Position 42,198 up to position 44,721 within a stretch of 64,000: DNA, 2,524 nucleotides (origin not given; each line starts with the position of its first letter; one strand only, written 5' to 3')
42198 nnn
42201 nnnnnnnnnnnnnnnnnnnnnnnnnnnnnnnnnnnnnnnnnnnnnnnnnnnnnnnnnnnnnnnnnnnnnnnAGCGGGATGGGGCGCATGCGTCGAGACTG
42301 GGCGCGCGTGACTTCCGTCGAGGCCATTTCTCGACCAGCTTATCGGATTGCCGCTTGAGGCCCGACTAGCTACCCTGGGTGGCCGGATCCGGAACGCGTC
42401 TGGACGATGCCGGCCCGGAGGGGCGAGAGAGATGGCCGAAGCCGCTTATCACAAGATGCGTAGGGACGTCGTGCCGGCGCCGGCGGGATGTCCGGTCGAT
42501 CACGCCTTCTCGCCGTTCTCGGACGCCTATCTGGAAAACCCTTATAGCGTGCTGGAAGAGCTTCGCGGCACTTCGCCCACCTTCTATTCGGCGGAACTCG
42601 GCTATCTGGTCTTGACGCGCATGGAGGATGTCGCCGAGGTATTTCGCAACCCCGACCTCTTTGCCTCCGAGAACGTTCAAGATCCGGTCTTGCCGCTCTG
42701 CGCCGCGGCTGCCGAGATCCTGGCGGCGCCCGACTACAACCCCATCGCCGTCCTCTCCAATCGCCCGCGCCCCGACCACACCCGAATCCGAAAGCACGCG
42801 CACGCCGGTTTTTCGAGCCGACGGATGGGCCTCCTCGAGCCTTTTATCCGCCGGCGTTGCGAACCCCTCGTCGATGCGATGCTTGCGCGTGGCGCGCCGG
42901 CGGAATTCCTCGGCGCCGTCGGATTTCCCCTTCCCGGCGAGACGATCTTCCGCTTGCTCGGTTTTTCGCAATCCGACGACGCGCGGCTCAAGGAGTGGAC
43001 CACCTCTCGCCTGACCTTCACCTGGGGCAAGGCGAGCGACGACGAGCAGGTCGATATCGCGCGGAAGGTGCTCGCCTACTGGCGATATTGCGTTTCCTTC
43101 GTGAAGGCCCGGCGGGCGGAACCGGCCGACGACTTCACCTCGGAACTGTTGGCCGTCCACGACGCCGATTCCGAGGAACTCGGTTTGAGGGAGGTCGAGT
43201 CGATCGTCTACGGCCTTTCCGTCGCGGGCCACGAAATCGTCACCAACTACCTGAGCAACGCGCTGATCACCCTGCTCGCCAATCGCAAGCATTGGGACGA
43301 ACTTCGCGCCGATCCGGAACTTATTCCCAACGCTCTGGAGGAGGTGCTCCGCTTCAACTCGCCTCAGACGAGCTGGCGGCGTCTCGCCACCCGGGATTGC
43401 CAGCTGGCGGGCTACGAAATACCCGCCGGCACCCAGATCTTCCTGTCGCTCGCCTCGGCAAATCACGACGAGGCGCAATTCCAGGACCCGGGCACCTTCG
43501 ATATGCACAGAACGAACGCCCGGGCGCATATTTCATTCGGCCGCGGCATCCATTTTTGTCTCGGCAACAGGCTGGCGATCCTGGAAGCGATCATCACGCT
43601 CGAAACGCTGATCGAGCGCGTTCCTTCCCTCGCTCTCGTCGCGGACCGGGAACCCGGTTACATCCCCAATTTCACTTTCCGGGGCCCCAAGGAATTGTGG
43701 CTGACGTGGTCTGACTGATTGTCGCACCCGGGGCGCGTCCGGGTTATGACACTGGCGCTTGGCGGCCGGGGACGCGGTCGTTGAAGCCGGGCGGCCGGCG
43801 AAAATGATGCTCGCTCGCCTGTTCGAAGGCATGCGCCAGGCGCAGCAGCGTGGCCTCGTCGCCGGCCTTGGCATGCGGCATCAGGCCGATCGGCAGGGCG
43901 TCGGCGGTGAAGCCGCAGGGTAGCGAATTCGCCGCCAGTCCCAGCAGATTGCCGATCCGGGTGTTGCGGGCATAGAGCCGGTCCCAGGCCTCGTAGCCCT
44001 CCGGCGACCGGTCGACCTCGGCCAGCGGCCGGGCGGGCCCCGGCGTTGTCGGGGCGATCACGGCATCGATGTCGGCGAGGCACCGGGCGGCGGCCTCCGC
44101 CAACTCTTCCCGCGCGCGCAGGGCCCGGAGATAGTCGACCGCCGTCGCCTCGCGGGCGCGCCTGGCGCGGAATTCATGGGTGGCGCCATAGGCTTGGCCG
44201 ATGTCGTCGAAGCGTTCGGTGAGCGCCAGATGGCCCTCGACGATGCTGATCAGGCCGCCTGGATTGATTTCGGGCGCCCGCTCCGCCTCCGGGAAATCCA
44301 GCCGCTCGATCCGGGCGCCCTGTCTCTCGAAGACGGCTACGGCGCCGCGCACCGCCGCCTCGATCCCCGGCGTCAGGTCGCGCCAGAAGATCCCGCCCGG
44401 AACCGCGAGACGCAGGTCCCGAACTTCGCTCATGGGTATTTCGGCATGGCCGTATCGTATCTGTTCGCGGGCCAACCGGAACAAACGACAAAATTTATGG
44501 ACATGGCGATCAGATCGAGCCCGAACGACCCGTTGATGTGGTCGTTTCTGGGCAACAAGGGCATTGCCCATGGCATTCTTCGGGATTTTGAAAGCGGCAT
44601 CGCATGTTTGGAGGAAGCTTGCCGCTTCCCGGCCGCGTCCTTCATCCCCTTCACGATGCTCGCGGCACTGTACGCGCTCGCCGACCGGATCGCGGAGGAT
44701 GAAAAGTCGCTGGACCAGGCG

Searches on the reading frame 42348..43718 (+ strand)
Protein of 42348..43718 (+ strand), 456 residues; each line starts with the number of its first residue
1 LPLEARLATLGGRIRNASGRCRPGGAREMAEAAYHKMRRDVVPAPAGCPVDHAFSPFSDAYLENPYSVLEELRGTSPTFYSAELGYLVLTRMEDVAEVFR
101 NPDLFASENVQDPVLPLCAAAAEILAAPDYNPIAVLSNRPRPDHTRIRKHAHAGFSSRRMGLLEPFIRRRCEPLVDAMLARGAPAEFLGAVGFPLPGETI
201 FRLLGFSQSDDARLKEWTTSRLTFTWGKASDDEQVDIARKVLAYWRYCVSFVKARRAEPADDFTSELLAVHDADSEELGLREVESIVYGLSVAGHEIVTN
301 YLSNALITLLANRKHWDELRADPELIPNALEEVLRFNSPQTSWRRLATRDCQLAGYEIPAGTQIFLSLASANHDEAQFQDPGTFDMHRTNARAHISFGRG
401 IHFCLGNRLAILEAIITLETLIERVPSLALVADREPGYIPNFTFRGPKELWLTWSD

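Call 41: search_protein_families(library=pfam, proteins=[window:42348-43718:+])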
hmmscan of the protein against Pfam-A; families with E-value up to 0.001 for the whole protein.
window:42348-43718:+ (456 aa): 1 family
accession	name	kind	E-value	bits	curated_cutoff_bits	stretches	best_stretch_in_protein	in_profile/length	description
PF00067.27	p450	-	1.3e-23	84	22.8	1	260-424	238-431/462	Cytochrome P450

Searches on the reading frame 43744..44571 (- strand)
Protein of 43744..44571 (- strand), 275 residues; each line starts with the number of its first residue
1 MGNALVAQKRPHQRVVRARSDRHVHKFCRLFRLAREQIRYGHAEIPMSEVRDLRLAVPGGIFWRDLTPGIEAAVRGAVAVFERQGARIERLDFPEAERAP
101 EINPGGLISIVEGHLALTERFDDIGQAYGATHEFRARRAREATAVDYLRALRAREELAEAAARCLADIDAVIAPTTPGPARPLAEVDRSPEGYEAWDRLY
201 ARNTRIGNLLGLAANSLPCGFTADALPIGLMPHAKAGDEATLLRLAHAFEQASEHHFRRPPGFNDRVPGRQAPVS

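Call 7: search_protein_families(library=pfam, proteins=[window:43744-44571:-])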
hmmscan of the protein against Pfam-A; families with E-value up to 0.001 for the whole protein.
window:43744-44571:- (275 aa): 1 family
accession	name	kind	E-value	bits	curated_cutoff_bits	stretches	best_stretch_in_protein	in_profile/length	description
PF01425.27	Amidase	-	8.7e-18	65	27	1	49-243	233-445/445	Amidase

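Call 9: search_protein_families(library=ncbifam, proteins=[window:43744-44571:-], max_evalue=0.01)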
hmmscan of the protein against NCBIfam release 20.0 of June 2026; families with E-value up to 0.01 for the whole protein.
window:43744-44571:- (275 aa): 23 families
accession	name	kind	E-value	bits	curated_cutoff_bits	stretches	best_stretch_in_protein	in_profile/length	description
NF005460.0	PRK07056.1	subfamily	1.1e-31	110.3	447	1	46-253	247-453/457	amidase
NF004622.0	PRK05962.1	equivalog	1.4e-24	86.7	463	1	48-255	224-430/431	amidase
NF004766.0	PRK06102.1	equivalog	4.4e-22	78.8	559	1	43-252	240-450/455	amidase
NF005688.0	PRK07488.1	equivalog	3.7e-20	72.3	532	1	42-252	238-465/474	indoleacetamide hydrolase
NF006043.0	PRK08186.1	subfamily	2.6e-17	62.5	487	1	44-256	243-451/600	allophanate hydrolase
NF004815.0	PRK06169.1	equivalog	1.8e-16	59.7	506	1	47-261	257-467/471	amidase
TIGR02713.1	allophanate_hyd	equivalog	2e-15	56.4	511.05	1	51-256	215-416/563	allophanate hydrolase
NF005450.0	PRK07042.1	equivalog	3.8e-14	52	458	1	66-259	269-458/464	amidase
TIGR00132.1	gatA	equivalog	9.6e-14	51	481.1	1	144-253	359-464/466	Asp-tRNA(Asn)/Glu-tRNA(Gln) amidotransferase subunit GatA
NF005565.0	PRK07235.1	subfamily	1.6e-13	50.2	545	1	147-254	396-502/506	amidase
NF004717.0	PRK06061.1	equivalog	7.8e-11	41.3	498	1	141-262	353-476/483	amidase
NF005899.0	PRK07869.1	equivalog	2.2e-10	39.9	418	1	129-253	338-462/471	amidase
NF009119.0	PRK12470.1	equivalog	4.3e-10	39.2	498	1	146-261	343-460/462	amidase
NF004816.0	PRK06170.1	equivalog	1.1e-09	37.5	503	1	69-262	285-490/493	amidase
NF006006.0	PRK08137.1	equivalog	1.2e-08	34.2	534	1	134-268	398-524/529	amidase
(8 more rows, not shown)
